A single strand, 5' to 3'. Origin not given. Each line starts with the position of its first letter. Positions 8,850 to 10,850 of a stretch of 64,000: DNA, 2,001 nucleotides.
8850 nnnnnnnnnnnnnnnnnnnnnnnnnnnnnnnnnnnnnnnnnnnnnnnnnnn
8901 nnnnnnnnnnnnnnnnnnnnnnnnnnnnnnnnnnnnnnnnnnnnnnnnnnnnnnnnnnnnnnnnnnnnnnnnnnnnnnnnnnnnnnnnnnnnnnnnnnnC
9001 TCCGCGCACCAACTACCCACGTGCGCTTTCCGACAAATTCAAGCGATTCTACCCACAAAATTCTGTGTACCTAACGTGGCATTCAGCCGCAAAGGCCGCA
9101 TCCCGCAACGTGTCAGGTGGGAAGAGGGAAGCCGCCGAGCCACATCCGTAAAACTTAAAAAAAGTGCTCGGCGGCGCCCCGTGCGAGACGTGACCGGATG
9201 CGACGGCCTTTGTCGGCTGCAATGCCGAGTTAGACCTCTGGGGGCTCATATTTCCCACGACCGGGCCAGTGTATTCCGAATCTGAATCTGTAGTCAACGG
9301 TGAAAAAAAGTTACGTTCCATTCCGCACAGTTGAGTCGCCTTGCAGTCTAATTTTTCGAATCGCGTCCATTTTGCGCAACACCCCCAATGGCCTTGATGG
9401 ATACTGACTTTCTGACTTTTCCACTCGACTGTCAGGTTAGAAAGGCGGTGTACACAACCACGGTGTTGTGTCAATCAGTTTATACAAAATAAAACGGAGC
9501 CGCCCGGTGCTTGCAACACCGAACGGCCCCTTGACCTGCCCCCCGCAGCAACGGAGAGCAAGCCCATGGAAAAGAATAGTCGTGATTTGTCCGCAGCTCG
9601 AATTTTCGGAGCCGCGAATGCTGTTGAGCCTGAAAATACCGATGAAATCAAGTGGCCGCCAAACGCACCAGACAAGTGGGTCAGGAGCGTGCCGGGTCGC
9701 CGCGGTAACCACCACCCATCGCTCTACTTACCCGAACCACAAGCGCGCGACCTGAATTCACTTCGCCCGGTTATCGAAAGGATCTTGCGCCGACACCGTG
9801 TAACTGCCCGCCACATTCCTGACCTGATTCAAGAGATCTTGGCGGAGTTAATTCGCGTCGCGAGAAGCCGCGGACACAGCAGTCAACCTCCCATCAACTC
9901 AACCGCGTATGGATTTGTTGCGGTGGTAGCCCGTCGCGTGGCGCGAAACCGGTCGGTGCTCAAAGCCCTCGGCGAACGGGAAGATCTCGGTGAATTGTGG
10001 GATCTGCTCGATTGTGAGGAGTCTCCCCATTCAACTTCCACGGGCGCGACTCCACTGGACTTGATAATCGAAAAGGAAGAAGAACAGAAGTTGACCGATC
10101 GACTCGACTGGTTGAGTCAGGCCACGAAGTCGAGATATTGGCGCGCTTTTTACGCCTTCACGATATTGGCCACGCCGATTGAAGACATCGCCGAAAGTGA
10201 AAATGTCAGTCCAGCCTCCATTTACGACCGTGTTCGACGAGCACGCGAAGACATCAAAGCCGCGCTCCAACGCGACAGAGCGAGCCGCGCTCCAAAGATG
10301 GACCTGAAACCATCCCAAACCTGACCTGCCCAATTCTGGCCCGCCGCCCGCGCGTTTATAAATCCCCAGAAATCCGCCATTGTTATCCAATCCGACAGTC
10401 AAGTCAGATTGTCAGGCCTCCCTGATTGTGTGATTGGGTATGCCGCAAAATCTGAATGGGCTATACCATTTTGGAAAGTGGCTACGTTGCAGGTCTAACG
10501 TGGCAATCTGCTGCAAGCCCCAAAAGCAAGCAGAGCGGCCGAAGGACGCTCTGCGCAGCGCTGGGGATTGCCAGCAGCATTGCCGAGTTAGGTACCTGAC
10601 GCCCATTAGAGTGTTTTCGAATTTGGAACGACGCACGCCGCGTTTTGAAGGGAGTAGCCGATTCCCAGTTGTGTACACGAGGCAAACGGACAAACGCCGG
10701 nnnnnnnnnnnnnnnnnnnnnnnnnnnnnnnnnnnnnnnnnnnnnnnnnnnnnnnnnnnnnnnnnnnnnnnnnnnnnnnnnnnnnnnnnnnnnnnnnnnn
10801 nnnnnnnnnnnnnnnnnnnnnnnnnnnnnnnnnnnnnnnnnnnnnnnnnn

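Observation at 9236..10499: Six paralogous ECF sigma-factor cassettes, antisense to the array, each with a conserved self-promoter-like leader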

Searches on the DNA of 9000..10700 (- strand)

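Call 40: search_rna_families(source=window, start=9000, end=10700, threshold=evalue, max_evalue=1)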
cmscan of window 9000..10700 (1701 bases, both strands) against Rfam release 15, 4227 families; matches with E-value up to 1: 0.
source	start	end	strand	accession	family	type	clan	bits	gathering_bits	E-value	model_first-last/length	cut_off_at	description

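Call 101: build_rna_model(alignment_id=A10, structure=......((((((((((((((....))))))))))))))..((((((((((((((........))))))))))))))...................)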
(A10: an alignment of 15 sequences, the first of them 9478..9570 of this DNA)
Model R2 built from alignment A10 (15 sequences, 95 columns); structure: as given.
model positions 93; base pairs 28; branch points 1; effective number of sequences 1.2; information 0.614 bits per position. Calibrated on 0.2 Mb of random sequence (short: E-values are rough).
structure used (alignment columns):
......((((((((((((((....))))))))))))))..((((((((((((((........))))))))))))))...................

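Call 102: search_with_rna_model(model_id=R2, sources=[window, L001, L002, L003, L004, L005, L006, L007, L008, L009, L010, L011, L012], max_evalue=1)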
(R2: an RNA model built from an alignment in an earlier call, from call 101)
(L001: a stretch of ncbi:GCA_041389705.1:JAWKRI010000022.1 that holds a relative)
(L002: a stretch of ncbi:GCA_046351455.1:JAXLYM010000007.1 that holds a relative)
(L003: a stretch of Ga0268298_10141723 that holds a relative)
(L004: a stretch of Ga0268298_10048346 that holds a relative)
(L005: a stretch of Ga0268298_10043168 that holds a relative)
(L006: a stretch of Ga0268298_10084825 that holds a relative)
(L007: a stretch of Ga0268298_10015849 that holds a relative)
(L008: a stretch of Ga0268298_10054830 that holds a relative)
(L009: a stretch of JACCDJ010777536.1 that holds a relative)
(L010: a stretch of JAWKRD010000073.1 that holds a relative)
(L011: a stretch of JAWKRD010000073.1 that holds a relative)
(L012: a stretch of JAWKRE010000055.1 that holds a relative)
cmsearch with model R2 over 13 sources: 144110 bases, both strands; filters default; matches with E-value up to 1: 36.
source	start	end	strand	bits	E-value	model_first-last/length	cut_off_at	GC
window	9478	9570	-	104.5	2e-34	1-93/93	no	0.59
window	18970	19061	-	100.2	6.8e-33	1-93/93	no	0.61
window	51252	51344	-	100.2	6.9e-33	1-93/93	no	0.6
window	45798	45889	-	100.1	7.3e-33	1-93/93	no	0.6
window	12039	12130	-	99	1.8e-32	1-93/93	no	0.6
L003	131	223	-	96.3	1.6e-31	1-93/93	no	0.66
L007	1700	1792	-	94.6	6.4e-31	1-93/93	no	0.69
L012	5676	5768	+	93.7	1.4e-30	1-93/93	no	0.67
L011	1729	1821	+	93.5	1.7e-30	1-93/93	no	0.65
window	14626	14719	-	92.8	3e-30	1-93/93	no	0.61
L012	6892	6984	+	92.7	3.1e-30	1-93/93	no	0.63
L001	9991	10083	-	92.3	4.2e-30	1-93/93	no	0.63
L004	506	597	-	90.6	1.7e-29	1-93/93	no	0.7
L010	7314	7406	+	89.2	5.5e-29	1-93/93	no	0.7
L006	688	779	-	87.9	1.5e-28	1-93/93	no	0.68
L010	3346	3437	+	62.3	1.8e-19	1-93/93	no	0.68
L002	9272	9365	-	36.9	1.7e-10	1-93/93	no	0.62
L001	10009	10043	+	25.6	1.7e-06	41-75/93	no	0.77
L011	1769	1803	-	25.6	1.7e-06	41-75/93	no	0.77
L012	5716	5750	-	25.5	1.8e-06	41-75/93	no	0.77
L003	149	183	+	25.1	2.6e-06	41-75/93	no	0.77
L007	1718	1752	+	24.9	3.1e-06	41-75/93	no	0.77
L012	6932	6966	-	24.6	3.9e-06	41-75/93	no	0.77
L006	706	740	+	24.5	4.3e-06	41-75/93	no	0.77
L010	7354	7388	-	24.5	4.4e-06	41-75/93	no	0.8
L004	524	557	+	20.7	9.6e-05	41-75/93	no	0.79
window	9496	9530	+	20.1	0.00016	41-75/93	no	0.74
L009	1432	1519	-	18.7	0.00047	1-93/93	no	0.64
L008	488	571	+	13.5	0.033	1-93/93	no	0.68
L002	10151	10178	-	11.9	0.12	44-72/93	no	0.79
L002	6975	7016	+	10.2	0.5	1-93/93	no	0.62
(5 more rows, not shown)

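Call 103: search_with_rna_model(model_id=R2, sources=[L002, L009], max_evalue=0.01, show_alignments=2)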
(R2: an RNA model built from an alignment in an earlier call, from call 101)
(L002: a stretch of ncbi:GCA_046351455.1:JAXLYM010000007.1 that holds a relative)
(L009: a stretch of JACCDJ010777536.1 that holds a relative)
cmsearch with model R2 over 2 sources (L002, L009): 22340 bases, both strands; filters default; matches with E-value up to 0.01: 2.
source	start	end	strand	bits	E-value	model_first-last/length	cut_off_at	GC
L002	9272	9365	-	36.9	2.6e-11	1-93/93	no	0.62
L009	1432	1519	-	18.7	7.3e-05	1-93/93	no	0.64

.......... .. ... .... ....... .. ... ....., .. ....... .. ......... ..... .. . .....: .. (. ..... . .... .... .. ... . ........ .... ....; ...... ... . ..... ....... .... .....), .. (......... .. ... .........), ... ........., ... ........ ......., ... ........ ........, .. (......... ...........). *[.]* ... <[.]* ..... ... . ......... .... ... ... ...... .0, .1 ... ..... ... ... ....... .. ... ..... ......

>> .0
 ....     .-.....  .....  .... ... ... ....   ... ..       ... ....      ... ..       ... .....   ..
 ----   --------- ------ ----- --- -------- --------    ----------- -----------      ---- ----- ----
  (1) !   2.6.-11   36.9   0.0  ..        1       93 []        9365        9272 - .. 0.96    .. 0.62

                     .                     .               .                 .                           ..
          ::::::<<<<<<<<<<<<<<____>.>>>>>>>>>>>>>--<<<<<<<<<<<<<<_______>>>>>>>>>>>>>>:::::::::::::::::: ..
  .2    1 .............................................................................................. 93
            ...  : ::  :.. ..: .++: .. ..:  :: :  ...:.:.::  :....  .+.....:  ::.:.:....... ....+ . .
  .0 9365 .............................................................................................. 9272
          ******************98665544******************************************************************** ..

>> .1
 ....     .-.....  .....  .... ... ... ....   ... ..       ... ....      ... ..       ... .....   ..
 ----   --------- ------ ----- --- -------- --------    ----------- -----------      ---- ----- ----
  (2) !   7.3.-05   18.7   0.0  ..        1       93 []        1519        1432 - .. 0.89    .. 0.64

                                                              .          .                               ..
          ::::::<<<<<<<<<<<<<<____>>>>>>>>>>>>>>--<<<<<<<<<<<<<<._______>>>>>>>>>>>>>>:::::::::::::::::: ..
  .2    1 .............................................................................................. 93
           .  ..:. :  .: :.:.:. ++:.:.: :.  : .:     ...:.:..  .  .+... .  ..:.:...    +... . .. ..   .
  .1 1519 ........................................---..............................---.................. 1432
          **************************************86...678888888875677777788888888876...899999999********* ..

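Call 104: search_with_rna_model(model_id=R2, sources=[window, L001, L002, L003, L004, L006, L007, L009, L010, L011, L012], max_evalue=1e-9, make_alignment=true)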
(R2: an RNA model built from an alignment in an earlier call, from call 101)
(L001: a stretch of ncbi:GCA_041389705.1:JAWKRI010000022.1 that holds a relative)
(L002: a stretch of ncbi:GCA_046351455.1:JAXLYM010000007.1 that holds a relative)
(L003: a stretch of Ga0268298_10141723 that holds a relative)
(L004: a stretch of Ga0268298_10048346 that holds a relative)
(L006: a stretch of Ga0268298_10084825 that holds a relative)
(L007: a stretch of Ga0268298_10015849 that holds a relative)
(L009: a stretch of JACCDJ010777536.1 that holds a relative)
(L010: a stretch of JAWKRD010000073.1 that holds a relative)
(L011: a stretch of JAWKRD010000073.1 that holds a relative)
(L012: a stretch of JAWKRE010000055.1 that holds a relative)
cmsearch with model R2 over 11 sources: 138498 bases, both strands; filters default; matches with E-value up to 1e-9: 17.
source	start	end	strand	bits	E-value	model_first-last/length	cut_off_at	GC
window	9478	9570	-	104.5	1.9e-34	1-93/93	no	0.59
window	18970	19061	-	100.2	6.6e-33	1-93/93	no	0.61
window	51252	51344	-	100.2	6.6e-33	1-93/93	no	0.6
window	45798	45889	-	100.1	7e-33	1-93/93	no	0.6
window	12039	12130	-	99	1.7e-32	1-93/93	no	0.6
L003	131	223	-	96.3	1.5e-31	1-93/93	no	0.66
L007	1700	1792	-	94.6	6.1e-31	1-93/93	no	0.69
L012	5676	5768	+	93.7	1.3e-30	1-93/93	no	0.67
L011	1729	1821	+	93.5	1.6e-30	1-93/93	no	0.65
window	14626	14719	-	92.8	2.9e-30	1-93/93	no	0.61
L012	6892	6984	+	92.7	3e-30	1-93/93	no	0.63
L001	9991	10083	-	92.3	4.1e-30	1-93/93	no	0.63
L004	506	597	-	90.6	1.7e-29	1-93/93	no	0.7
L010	7314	7406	+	89.2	5.3e-29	1-93/93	no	0.7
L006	688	779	-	87.9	1.5e-28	1-93/93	no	0.68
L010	3346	3437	+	62.3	1.8e-19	1-93/93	no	0.68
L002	9272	9365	-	36.9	1.6e-10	1-93/93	no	0.62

Alignment A11: 17 matches aligned to the model, 96 columns, each read 5' to 3' on its own strand. Consensus structure (alignment columns), stored with it:
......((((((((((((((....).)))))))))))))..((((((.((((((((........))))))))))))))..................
